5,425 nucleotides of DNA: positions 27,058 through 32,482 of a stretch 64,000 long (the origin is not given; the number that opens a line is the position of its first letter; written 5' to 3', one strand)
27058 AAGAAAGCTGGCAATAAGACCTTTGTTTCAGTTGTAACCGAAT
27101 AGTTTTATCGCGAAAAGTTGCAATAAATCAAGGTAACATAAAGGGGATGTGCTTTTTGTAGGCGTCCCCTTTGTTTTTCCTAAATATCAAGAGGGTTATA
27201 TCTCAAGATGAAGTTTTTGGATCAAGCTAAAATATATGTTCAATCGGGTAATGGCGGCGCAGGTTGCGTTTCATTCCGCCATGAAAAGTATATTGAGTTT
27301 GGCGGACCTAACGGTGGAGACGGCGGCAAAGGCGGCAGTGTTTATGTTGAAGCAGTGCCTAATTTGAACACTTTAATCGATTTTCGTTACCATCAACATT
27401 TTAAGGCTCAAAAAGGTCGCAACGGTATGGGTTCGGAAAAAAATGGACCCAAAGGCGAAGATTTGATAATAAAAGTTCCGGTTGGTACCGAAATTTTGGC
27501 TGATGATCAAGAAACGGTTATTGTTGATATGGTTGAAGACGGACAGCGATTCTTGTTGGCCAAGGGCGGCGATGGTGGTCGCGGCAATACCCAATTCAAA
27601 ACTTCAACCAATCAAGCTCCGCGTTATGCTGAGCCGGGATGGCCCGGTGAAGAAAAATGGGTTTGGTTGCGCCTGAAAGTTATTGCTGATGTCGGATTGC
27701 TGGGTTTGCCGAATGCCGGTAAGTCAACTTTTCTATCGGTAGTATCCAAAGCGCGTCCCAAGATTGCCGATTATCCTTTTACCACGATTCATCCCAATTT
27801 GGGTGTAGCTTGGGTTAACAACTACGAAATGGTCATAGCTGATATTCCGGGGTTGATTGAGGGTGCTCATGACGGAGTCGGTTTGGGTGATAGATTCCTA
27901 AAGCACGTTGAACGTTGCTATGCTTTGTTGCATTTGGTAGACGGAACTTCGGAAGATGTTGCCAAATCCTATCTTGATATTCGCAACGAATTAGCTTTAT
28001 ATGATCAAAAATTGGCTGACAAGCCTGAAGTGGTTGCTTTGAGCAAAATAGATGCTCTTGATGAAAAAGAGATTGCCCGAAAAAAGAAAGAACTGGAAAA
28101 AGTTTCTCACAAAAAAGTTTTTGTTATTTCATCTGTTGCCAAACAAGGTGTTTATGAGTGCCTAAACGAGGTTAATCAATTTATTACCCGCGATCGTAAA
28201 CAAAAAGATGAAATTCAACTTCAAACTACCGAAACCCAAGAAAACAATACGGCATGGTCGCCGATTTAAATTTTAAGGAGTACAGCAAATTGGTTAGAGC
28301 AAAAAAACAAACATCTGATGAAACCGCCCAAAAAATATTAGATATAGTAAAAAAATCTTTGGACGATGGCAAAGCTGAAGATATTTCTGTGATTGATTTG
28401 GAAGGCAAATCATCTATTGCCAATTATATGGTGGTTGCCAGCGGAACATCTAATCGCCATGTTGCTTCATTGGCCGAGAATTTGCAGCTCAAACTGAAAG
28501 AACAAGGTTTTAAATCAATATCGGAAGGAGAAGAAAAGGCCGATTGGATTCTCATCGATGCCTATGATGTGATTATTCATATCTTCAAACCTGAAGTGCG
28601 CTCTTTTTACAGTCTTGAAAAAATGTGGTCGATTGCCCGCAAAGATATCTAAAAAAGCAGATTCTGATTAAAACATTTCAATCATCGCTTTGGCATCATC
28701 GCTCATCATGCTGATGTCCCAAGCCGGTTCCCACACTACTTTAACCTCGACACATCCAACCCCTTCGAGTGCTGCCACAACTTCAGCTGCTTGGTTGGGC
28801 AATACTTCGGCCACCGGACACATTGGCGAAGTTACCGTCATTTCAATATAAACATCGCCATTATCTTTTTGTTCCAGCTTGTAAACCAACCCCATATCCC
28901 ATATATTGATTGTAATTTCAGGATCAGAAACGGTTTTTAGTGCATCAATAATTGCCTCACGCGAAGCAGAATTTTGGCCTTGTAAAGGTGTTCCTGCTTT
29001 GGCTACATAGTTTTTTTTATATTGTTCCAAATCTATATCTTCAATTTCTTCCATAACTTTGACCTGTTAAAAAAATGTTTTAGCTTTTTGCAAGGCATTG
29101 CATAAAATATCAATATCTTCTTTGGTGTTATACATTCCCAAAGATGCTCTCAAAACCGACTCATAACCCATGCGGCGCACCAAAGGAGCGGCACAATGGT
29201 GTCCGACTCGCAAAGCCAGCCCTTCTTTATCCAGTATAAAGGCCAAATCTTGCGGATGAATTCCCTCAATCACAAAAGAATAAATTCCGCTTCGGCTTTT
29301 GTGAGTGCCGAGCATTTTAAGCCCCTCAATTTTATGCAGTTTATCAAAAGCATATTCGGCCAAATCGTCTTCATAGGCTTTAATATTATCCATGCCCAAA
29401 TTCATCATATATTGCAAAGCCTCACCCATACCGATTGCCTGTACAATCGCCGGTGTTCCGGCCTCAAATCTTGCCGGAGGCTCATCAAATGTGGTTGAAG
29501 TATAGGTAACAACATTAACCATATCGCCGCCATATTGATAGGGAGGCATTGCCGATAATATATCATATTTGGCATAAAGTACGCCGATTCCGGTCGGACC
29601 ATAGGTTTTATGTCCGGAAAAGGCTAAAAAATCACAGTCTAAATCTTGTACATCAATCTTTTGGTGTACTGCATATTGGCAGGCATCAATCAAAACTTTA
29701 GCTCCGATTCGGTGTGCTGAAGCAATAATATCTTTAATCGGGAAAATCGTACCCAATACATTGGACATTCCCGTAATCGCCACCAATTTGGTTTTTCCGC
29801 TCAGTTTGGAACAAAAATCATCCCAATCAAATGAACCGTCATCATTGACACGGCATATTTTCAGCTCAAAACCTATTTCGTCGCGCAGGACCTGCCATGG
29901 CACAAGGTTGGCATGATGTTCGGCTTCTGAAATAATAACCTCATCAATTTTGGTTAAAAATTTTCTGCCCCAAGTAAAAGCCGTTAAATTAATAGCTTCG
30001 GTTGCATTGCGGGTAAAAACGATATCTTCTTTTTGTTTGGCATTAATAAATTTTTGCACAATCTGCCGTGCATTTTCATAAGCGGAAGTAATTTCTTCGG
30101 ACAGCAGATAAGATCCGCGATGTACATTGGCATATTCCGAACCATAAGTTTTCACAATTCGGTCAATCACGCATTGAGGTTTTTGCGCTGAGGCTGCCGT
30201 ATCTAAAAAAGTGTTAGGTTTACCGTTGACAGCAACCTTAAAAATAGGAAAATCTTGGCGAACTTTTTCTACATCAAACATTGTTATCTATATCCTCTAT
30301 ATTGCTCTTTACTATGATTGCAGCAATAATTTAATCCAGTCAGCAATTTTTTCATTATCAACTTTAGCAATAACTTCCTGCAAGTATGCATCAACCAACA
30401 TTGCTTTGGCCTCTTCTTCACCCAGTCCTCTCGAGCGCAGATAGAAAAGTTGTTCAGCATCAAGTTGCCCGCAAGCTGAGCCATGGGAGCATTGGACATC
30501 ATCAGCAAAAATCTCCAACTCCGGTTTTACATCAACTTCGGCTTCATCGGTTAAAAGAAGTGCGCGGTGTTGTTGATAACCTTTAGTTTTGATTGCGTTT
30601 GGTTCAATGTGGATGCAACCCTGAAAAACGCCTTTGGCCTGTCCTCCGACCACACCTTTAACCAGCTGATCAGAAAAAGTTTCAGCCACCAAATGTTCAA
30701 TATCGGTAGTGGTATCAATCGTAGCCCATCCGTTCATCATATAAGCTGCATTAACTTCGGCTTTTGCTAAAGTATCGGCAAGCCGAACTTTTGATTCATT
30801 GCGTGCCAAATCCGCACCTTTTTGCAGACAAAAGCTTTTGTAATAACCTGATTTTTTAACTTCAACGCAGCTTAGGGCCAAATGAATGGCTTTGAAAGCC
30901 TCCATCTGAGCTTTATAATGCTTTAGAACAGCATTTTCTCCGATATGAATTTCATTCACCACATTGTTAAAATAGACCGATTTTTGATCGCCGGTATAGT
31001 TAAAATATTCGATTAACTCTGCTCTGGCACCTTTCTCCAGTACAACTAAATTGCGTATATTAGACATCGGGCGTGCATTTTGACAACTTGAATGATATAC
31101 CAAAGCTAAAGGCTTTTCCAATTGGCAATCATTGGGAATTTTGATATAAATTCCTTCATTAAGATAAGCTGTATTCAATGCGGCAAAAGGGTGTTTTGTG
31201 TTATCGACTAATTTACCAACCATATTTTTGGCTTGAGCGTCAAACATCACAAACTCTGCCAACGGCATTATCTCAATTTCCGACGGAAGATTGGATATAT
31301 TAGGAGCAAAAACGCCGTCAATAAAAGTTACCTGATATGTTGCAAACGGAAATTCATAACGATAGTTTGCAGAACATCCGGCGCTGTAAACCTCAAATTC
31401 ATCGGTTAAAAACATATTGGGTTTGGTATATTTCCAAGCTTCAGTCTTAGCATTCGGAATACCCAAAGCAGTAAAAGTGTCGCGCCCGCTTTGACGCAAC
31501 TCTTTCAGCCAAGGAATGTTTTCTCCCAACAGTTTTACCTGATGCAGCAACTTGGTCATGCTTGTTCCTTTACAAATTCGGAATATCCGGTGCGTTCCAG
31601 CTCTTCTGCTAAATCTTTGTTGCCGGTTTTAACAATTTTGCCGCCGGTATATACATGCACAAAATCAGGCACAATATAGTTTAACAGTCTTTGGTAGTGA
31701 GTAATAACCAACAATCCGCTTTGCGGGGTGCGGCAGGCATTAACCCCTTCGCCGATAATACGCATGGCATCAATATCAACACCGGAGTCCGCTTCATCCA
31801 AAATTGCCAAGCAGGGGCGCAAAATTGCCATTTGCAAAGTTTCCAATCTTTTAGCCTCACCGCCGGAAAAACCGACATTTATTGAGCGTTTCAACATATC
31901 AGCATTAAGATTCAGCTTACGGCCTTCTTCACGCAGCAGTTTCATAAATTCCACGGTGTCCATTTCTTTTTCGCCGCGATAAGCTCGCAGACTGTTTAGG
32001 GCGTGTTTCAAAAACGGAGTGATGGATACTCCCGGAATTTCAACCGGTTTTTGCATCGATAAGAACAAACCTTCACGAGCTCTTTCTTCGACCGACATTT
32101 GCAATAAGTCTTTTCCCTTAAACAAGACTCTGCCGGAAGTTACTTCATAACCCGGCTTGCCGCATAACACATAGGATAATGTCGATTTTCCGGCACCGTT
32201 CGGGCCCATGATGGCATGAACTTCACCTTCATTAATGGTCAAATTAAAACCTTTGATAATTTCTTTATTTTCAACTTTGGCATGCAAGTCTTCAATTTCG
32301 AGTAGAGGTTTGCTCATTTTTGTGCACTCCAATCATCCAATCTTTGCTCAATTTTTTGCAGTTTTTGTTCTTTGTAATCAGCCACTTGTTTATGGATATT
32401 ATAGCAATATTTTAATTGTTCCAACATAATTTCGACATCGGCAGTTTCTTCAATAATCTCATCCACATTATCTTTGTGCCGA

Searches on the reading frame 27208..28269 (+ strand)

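Call 22: search_protein_families(library=pfam, proteins=[window:27208-28269:+], max_evalue=0.001)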
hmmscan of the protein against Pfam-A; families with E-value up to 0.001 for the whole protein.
window:27208-28269:+ (353 aa): 4 families
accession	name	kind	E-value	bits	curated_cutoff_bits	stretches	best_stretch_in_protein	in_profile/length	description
PF01018.28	GTP1_OBG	-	2.4e-64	216.1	27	1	5-158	2-155/155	GTP1/OBG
PF01926.29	MMR_HSR1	-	1.6e-23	83.4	21.9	1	161-280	1-113/113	50S ribosome-binding GTPase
PF02421.24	FeoB_N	-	1.6e-11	44.4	27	1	162-320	3-154/156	Ferrous iron transport protein B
PF00025.27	Arf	-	4.9e-05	23.3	22.3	1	164-324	19-172/174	ADP-ribosylation factor family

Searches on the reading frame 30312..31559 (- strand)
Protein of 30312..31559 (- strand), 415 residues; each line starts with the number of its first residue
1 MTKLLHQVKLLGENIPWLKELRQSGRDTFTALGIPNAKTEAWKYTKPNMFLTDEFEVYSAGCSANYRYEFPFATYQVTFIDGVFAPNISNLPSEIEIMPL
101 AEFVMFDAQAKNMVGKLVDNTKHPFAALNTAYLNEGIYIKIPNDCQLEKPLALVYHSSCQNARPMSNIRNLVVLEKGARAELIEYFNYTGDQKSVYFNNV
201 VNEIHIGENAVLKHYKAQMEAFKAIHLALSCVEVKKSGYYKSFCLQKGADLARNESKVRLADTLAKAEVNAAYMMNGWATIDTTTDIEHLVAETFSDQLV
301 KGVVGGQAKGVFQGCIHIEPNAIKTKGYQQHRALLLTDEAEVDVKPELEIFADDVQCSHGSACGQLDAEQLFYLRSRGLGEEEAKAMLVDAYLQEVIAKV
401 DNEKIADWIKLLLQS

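Call 23: search_protein_families(library=pfam, proteins=[window:30312-31559:-], max_evalue=0.001)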
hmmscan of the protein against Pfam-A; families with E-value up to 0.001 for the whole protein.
window:30312-31559:- (415 aa): 2 families
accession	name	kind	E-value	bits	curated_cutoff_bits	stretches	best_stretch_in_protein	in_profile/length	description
PF01458.23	SUFBD_core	-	8.8e-70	235.2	27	1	163-391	7-231/232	SUF system FeS cluster assembly, SufBD core domain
PF19295.5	SufBD_N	-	1.1e-10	41.8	23.5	1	14-152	22-171/172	SufBD protein N-terminal region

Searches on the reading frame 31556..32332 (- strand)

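Call 23: search_protein_families(library=pfam, proteins=[window:31556-32332:-], max_evalue=0.001)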
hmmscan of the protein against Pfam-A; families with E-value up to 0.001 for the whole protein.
window:31556-32332:- (258 aa): 3 families
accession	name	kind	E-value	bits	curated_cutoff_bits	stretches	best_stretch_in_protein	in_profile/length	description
PF00005.33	ABC_tran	-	2.3e-20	74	25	1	27-181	2-135/137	ABC transporter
PF02463.25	SMC_N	-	1.5e-05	25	40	1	37-220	25-205/220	RecF/RecN/SMC N terminal domain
PF13555.12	AAA_29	-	0.00097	19.3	27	0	25-52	11-38/61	P-loop containing region of AAA domain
